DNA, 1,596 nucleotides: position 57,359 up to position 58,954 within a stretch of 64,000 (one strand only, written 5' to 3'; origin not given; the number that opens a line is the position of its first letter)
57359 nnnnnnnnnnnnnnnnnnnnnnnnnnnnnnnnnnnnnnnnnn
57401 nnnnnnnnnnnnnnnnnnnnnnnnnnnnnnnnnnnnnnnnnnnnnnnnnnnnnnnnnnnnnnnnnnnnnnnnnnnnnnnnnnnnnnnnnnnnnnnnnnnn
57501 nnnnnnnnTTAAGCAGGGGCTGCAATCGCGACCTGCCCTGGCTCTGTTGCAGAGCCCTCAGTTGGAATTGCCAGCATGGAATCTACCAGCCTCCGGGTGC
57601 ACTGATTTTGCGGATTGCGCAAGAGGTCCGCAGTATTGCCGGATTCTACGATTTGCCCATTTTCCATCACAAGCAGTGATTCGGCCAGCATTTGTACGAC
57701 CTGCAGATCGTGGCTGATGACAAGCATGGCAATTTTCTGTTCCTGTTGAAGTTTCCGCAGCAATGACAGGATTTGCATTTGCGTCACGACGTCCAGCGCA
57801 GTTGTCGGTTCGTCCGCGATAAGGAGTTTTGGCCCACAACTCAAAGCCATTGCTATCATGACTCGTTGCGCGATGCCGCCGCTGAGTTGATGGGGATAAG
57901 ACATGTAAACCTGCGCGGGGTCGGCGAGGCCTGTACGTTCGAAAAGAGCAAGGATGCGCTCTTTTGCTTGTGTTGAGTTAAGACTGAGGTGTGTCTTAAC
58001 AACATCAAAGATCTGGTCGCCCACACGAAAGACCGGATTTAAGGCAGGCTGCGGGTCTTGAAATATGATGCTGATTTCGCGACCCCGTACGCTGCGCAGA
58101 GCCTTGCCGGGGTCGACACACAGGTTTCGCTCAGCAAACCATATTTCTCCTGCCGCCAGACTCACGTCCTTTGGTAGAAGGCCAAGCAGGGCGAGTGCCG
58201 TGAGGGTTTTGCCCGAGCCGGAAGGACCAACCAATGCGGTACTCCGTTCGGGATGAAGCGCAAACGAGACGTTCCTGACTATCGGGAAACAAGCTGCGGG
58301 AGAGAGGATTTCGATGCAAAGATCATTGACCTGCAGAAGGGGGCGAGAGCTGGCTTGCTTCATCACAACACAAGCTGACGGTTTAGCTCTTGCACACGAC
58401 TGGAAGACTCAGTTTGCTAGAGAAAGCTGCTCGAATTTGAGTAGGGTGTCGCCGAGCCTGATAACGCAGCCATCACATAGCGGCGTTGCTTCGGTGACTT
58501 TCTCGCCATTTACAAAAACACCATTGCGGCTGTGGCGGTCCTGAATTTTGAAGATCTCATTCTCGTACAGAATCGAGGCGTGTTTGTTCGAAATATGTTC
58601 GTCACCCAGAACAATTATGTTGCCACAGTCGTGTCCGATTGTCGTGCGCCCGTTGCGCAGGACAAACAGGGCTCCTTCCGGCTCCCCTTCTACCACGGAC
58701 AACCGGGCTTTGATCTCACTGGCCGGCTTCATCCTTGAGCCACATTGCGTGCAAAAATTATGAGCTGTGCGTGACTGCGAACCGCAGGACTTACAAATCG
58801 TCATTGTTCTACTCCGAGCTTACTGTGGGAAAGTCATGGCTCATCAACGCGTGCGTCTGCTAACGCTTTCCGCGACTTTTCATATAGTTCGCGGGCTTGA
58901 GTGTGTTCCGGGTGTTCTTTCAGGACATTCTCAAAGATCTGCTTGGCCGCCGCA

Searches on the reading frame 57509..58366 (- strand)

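Call 62: search_protein_families(library=pfam, proteins=[window:57509-58366:-], max_evalue=0.00001)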
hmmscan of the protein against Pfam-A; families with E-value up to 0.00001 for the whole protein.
window:57509-58366:- (285 aa): 2 families
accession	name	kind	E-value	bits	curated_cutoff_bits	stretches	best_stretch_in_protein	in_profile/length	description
PF00005.33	ABC_tran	-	6.6e-25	88.7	25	1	31-189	2-137/137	ABC transporter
PF02463.25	SMC_N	-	2.2e-06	27.7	40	1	40-232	24-210/220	RecF/RecN/SMC N terminal domain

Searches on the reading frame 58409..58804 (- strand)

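Call 34: search_protein_families(library=pfam, proteins=[window:58409-58804:-], max_evalue=0.1)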
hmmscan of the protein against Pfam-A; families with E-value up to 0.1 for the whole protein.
window:58409-58804:- (131 aa): 11 families
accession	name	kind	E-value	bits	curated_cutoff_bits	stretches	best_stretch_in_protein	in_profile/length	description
PF00498.31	FHA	-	3.9e-16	59.7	20.7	1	54-118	1-67/67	FHA domain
PF16697.10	Yop-YscD_cpl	-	9.8e-15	55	33.2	1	37-126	2-92/94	Inner membrane component of T3SS, cytoplasmic domain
PF12773.13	DZR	-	0.00035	21.1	27.3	1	4-24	1-21/45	Double zinc ribbon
PF13248.11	Zn_ribbon_3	-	0.0041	17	27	1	1-25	2-26/26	zinc-ribbon domain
PF13240.11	Zn_Ribbon_1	-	0.006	16.8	25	1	4-24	2-22/23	zinc-ribbon domain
PF18912.6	DZR_2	-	0.0062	16.8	27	1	4-28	10-34/56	Double zinc ribbon domain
PF12172.15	zf-ChsH2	-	0.0085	16.3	23.2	1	3-24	13-34/37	ChsH2, rubredoxin-like zinc ribbon domain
PF09297.16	Zn_ribbon_NUD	-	0.02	15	24.8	1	15-29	3-17/32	NADH pyrophosphatase zinc ribbon domain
PF17979.7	zf-CRD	-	0.048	14.4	26.3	0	79-121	105-150/158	Cysteine rich domain with multizinc binding regions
PF02824.27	TGS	-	0.053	14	22.2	0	96-117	37-58/60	TGS domain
PF11781.13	Zn_ribbon_RRN7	-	0.069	13.3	27.1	0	2-11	22-31/32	Zinc-finger of RNA-polymerase I-specific TFIIB, Rrn7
